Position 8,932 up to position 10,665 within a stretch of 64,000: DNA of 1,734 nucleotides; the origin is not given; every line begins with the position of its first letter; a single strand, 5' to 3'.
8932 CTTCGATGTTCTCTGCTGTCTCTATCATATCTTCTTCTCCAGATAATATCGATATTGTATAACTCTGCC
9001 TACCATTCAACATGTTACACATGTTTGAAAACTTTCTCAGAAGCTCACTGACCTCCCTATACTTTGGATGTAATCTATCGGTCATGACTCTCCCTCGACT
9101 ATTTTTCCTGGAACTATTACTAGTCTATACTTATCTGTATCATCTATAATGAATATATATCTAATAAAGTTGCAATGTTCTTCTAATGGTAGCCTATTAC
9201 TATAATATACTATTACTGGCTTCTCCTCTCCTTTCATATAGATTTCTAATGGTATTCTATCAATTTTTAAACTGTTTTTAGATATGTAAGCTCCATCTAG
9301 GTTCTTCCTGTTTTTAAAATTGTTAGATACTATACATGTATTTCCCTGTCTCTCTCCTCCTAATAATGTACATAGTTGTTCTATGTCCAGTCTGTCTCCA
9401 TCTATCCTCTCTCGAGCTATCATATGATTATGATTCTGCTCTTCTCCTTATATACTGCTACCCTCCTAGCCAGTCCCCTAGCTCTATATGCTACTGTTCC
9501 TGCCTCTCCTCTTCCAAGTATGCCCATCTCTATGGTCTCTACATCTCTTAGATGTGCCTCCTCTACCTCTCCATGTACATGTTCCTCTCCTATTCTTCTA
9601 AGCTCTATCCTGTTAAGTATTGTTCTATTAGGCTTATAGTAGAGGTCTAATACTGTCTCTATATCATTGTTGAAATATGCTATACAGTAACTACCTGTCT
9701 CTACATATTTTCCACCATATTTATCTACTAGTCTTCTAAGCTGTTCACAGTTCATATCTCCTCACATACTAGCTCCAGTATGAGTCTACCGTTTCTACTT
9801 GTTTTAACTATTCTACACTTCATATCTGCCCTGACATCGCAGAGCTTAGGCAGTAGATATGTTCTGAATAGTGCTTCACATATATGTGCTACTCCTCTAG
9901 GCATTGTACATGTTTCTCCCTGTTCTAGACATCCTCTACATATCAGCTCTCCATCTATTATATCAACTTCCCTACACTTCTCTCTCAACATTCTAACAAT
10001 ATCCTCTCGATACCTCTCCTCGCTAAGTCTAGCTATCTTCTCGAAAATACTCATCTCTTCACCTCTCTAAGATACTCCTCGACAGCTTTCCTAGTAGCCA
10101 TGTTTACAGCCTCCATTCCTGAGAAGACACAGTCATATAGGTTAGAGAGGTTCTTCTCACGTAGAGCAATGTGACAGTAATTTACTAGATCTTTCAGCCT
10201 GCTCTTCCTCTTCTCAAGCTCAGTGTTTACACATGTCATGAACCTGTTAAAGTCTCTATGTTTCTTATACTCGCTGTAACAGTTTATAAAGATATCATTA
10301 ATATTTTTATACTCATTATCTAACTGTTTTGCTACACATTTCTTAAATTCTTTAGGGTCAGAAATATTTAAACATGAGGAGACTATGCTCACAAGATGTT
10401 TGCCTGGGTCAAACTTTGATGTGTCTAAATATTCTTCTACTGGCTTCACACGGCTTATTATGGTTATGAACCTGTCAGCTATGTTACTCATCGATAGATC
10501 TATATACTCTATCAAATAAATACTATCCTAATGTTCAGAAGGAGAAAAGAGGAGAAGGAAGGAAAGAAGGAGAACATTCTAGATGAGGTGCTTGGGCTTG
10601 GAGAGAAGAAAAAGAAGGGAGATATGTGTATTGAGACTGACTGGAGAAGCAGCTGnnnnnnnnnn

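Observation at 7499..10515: Translationally coupled 6-7 gene cassette with a diverged, inverted second copy 52 kb away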

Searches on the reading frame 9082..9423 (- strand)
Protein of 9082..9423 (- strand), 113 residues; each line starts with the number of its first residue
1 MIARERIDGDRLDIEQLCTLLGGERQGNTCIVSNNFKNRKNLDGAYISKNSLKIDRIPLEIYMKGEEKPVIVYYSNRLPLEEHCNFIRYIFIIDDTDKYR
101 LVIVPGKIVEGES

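Call 4: search_protein_families(library=pfam, proteins=[window:9082-9423:-], max_evalue=1)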
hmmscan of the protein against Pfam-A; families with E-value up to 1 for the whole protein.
window:9082-9423:- (113 aa): 0 families

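Call 5: search_protein_families(library=phrogs, proteins=[window:9082-9423:-], max_evalue=1)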
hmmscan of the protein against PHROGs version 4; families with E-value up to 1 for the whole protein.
window:9082-9423:- (113 aa): 0 families

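Call 37: search_protein_families(library=padloc, proteins=[window:9082-9423:-], max_evalue=1)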
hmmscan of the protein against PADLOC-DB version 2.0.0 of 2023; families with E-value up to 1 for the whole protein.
window:9082-9423:- (113 aa): 0 families

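Call 38: search_protein_families(library=ncbifam, proteins=[window:9082-9423:-], max_evalue=1)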
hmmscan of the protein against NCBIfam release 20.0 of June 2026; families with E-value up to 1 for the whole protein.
window:9082-9423:- (113 aa): 0 families

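Call 102: search_solved_structures(query=A16, max_evalue=10)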
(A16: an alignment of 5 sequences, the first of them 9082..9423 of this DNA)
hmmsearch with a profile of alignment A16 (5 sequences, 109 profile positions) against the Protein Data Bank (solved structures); distinct sequences matched with E-value up to 10: 2.
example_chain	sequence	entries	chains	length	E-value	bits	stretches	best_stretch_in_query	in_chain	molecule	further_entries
1rlk_A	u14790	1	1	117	0.12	15.9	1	38-89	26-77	Hypothetical protein Ta0108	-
3ho6_A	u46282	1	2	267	0.85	13.2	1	3-81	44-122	Toxin A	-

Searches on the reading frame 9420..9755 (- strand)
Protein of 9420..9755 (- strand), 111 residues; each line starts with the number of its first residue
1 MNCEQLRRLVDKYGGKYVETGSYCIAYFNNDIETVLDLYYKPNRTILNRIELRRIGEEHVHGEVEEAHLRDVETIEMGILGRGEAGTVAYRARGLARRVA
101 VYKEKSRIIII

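Call 4: search_protein_families(library=pfam, proteins=[window:9420-9755:-], max_evalue=1)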
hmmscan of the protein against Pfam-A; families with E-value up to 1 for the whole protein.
window:9420-9755:- (111 aa): 0 families

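Call 5: search_protein_families(library=phrogs, proteins=[window:9420-9755:-], max_evalue=1)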
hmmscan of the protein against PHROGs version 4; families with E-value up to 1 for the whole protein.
window:9420-9755:- (111 aa): 0 families

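Call 37: search_protein_families(library=padloc, proteins=[window:9420-9755:-], max_evalue=1)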
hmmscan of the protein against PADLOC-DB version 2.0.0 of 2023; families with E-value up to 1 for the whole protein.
window:9420-9755:- (111 aa): 0 families

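Call 38: search_protein_families(library=ncbifam, proteins=[window:9420-9755:-], max_evalue=1)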
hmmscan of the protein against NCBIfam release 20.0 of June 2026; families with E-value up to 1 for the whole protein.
window:9420-9755:- (111 aa): 1 family
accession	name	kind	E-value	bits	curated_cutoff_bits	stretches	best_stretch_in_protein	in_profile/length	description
NF003336.0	PRK04342.1-5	equivalog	0.073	11.8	531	1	26-75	91-142/386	DNA topoisomerase IV subunit A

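Call 103: search_solved_structures(query=A17, max_evalue=10)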
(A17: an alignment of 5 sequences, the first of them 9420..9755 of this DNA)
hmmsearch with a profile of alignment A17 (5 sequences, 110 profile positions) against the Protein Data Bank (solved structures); distinct sequences matched with E-value up to 10: 0.

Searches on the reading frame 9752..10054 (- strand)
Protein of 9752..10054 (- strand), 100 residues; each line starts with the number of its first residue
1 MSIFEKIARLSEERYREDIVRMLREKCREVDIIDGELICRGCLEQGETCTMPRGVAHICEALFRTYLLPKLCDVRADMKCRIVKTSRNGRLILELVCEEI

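Call 4: search_protein_families(library=pfam, proteins=[window:9752-10054:-], max_evalue=1)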
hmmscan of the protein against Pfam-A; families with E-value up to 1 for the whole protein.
window:9752-10054:- (100 aa): 1 family
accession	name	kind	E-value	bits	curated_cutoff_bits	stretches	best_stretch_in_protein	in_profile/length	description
PF03966.22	Trm112p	-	0.14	12.6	22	1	29-42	18-31/40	Trm112p-like protein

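Call 5: search_protein_families(library=phrogs, proteins=[window:9752-10054:-], max_evalue=1)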
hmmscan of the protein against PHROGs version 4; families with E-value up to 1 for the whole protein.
window:9752-10054:- (100 aa): 0 families

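Call 37: search_protein_families(library=padloc, proteins=[window:9752-10054:-], max_evalue=1)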
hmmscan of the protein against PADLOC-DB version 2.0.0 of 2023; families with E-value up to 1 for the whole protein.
window:9752-10054:- (100 aa): 0 families

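Call 38: search_protein_families(library=ncbifam, proteins=[window:9752-10054:-], max_evalue=1)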
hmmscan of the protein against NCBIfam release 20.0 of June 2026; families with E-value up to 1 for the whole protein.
window:9752-10054:- (100 aa): 0 families

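Call 115: search_solved_structures(query=A18, max_evalue=10)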
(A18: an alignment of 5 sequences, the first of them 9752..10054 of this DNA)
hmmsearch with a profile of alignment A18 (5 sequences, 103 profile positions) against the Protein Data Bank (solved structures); distinct sequences matched with E-value up to 10: 2.
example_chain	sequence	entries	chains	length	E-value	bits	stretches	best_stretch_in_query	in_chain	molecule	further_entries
3nua_A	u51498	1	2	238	0.18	15.1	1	9-58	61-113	Phosphoribosylaminoimidazole-succinocarboxamide synthase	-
7qca_LGG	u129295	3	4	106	0.2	15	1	24-48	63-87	Ribosomal protein L34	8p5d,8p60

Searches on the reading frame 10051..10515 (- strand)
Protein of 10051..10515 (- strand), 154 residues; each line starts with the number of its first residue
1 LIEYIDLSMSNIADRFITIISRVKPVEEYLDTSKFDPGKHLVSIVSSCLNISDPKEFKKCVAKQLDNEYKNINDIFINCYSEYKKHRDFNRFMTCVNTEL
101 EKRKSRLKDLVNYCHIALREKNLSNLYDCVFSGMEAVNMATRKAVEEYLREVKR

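Call 4: search_protein_families(library=pfam, proteins=[window:10051-10515:-], max_evalue=1)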
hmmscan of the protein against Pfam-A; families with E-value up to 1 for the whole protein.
window:10051-10515:- (154 aa): 5 families
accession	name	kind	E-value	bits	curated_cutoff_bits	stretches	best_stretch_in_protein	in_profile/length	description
PF14669.11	Asp_Glu_race_2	-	0.021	14.9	26.3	1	66-117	7-58/176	Putative aspartate racemase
PF03711.20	OKR_DC_1_C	-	0.035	14.8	24.2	1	103-151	13-61/132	Orn/Lys/Arg decarboxylase, C-terminal domain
PF05267.17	DUF725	-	0.04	14.4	22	1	39-85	54-100/121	Protein of unknown function (DUF725)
PF25101.1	Spectrin_7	-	0.084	13.7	27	0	67-110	44-89/99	Animal spectrin repeats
PF07464.16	ApoLp-III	-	0.13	12.9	36.3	1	44-109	10-76/146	Apolipophorin-III precursor (apoLp-III)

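Call 5: search_protein_families(library=phrogs, proteins=[window:10051-10515:-], max_evalue=1)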
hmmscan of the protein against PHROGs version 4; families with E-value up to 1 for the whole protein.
window:10051-10515:- (154 aa): 9 families
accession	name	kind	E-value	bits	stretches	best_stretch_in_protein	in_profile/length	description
phrog_1863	-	unknown function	0.0052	17.7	1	50-112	31-93/97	-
phrog_9379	-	unknown function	0.011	16.5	1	57-111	14-65/180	-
phrog_6111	-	unknown function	0.044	15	1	119-148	4-33/87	-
phrog_6318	-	unknown function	0.059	15.2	1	6-96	28-110/124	-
phrog_18492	-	unknown function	0.099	14.3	0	105-131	42-68/77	-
phrog_10589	-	unknown function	0.11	13.3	1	2-68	20-85/147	-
phrog_29658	-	unknown function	0.26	12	1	63-130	84-152/167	-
phrog_3659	-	unknown function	0.48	11.7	1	50-127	17-91/111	-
phrog_6259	-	unknown function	0.89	10.5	0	63-96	23-56/74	-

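Call 37: search_protein_families(library=padloc, proteins=[window:10051-10515:-], max_evalue=1)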
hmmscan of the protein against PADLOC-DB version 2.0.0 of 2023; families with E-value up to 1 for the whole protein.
window:10051-10515:- (154 aa): 1 family
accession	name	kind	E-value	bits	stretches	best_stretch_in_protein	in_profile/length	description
PDLC00518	JetC1|JetC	-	0.01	11.7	1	11-71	877-936/1112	DUF3584 domain; MukB-like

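Call 38: search_protein_families(library=ncbifam, proteins=[window:10051-10515:-], max_evalue=1)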
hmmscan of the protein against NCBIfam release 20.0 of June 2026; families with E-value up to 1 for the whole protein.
window:10051-10515:- (154 aa): 1 family
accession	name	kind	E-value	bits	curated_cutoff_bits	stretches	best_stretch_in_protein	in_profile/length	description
NF050800.1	HP0895_fam_antitoxin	equivalog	0.038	14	200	1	84-151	30-98/116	type II toxin-antitoxin system HP0895 family antitoxin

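Call 116: search_solved_structures(query=A20, max_evalue=10)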
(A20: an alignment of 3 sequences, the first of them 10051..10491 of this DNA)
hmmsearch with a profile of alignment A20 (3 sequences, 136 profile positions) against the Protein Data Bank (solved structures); distinct sequences matched with E-value up to 10: 2.
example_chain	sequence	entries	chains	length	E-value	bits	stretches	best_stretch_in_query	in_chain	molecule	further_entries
7ecv_I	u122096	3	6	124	0.12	15.5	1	28-87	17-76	AcrIF14 | AcrF14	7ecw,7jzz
7du0_A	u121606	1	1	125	0.13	15.4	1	28-87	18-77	AcrIF14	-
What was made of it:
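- There is no PADLOC or anti-CRISPR family hit beyond noise (calls 37, 116).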
